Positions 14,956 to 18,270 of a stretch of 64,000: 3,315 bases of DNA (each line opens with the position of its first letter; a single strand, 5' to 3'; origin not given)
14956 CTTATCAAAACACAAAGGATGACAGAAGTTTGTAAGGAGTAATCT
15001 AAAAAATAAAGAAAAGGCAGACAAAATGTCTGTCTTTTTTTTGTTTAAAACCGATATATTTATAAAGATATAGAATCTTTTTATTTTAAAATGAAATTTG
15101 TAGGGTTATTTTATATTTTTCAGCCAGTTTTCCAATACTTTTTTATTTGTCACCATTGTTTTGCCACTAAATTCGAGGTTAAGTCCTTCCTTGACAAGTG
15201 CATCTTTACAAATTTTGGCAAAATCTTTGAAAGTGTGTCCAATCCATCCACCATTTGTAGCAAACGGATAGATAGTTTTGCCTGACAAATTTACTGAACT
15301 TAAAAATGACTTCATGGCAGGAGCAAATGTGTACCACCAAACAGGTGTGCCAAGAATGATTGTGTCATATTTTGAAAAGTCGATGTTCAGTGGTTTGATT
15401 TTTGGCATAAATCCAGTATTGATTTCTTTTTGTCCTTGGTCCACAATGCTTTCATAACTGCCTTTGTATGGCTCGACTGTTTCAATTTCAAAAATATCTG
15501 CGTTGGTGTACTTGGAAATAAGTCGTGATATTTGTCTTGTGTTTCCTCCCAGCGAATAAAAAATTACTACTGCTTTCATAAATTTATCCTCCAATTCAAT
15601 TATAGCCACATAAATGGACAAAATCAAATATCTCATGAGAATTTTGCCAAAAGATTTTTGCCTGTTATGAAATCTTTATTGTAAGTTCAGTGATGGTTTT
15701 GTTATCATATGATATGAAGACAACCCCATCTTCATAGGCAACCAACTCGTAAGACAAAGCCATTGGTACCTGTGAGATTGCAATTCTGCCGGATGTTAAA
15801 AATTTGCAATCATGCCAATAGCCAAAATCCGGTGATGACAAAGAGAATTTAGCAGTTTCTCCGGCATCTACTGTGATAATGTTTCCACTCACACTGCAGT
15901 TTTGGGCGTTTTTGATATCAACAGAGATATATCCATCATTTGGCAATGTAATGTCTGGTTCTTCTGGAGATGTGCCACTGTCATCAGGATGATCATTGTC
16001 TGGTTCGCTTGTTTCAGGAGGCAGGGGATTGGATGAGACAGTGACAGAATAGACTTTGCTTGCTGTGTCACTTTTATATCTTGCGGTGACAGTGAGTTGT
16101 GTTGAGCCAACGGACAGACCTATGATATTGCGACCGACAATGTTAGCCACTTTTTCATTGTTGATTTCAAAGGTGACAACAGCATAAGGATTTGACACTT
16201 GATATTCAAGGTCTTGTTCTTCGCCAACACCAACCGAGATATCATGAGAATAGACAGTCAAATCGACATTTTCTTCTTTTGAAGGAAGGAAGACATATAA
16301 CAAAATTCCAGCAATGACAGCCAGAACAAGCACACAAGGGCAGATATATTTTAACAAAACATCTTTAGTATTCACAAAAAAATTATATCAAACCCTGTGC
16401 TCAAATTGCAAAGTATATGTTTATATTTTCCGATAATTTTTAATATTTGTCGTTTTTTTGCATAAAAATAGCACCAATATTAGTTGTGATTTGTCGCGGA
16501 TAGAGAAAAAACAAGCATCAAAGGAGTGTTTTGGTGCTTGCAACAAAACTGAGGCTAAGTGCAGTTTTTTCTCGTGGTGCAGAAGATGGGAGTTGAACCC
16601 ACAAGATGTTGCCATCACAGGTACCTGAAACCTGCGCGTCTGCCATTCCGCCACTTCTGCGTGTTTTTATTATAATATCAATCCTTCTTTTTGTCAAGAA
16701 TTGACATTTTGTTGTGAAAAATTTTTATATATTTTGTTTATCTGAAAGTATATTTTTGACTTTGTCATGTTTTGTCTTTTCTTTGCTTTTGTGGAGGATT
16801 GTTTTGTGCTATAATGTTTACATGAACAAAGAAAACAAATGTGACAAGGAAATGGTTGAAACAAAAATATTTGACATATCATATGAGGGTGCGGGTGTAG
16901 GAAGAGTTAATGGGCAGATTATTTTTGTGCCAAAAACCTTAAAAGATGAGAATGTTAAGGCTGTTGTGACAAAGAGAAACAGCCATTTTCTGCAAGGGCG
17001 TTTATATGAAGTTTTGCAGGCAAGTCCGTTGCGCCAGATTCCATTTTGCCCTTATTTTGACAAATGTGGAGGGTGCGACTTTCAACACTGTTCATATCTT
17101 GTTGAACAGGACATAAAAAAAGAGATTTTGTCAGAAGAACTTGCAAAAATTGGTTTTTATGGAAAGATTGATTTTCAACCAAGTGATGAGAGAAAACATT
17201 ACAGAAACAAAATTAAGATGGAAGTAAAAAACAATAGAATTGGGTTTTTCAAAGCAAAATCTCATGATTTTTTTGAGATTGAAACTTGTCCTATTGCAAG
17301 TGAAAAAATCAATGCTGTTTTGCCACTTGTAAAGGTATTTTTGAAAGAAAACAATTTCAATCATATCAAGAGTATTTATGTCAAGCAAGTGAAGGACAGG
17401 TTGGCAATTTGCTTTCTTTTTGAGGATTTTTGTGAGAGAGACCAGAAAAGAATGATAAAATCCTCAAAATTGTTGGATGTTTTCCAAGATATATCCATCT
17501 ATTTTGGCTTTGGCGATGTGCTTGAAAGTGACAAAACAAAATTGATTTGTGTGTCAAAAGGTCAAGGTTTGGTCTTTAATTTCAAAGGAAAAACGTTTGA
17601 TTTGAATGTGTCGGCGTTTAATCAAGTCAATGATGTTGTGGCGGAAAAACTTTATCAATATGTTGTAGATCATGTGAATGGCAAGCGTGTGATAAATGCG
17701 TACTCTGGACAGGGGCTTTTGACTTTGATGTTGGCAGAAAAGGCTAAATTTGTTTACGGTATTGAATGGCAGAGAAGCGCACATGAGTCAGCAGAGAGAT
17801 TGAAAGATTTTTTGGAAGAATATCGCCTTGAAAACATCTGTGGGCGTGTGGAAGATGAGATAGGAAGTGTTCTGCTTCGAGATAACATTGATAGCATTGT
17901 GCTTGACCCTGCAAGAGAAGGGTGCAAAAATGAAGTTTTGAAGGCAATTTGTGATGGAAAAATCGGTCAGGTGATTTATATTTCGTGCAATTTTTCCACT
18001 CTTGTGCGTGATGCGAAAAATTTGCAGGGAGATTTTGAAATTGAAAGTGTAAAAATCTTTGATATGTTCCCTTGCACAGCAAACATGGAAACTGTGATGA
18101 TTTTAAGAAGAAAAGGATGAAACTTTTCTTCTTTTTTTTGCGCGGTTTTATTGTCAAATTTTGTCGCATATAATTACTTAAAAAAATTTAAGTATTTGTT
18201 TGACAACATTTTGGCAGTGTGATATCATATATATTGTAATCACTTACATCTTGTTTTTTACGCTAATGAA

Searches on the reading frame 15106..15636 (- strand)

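Call 36: search_protein_families(library=pfam, proteins=[window:15106-15636:-], max_evalue=0.00001)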
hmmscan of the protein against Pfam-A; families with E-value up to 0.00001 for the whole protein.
window:15106-15636:- (176 aa): 4 families
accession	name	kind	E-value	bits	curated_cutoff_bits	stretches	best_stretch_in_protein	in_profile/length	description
PF12682.12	Flavodoxin_4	-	4.7e-21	75.3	24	1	21-174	1-154/155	Flavodoxin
PF03358.20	FMN_red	-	2.7e-07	30.7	24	1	20-130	1-117/152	NADPH-dependent FMN reductase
PF12724.12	Flavodoxin_5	-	3.4e-06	27.9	27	0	79-128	33-84/145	Flavodoxin domain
PF02525.22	Flavodoxin_2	-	7.3e-06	26.3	27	1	86-127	74-113/198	Flavodoxin-like fold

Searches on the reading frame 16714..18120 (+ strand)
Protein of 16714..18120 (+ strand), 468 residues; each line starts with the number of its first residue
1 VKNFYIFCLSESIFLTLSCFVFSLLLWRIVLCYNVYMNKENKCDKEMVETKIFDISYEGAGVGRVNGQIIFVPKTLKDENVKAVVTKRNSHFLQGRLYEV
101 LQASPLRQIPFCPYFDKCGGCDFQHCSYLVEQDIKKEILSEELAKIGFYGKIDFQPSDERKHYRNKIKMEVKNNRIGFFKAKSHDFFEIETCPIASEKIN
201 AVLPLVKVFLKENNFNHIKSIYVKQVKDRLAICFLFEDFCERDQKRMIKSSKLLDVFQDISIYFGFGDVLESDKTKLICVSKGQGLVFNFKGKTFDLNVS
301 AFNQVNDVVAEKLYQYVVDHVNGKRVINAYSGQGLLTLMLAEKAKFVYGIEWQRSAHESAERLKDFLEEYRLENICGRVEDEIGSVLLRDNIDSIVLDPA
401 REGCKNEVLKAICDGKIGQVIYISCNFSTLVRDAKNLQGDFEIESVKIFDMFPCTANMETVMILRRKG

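Call 7: search_protein_families(library=ncbifam, proteins=[window:16714-18120:+])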
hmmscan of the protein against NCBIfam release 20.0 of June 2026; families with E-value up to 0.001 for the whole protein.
window:16714-18120:+ (468 aa): 8 families
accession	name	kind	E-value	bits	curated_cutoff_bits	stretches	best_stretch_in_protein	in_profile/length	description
TIGR00479.1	rumA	equivalog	1.4e-68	231.7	183.55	1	56-459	2-432/432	23S rRNA (uracil(1939)-C(5))-methyltransferase RlmD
NF009639.0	PRK13168.1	equivalog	3.1e-62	210.9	458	1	36-466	5-445/446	23S rRNA (uracil(1939)-C(5))-methyltransferase RlmD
NF002909.0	PRK03522.2-1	equivalog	2.9e-27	95.8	553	2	269-467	178-374/374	23S rRNA (uracil(747)-C(5))-methyltransferase RlmC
NF002910.0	PRK03522.2-3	equivalog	3.7e-24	85.5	558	1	277-466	186-382/383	23S rRNA (uracil(747)-C(5))-methyltransferase RlmC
TIGR02143.1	trmA_only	equivalog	1.3e-19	70.5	334.65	2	389-467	276-352/352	tRNA (uridine(54)-C5)-methyltransferase TrmA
TIGR02085.1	meth_trns_rumB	equivalog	1.8e-17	63.4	429.5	1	117-465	9-373/374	23S rRNA (uracil(747)-C(5))-methyltransferase RlmC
NF002913.0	PRK03522.2-6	equivalog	4.6e-07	29.5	537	1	393-466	268-340/342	23S rRNA (uracil(747)-C(5))-methyltransferase RlmC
NF053605.1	PyTRAM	equivalog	1.6e-06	27.8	85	1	49-92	9-52/56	TRAM domain-containing RNA chaperone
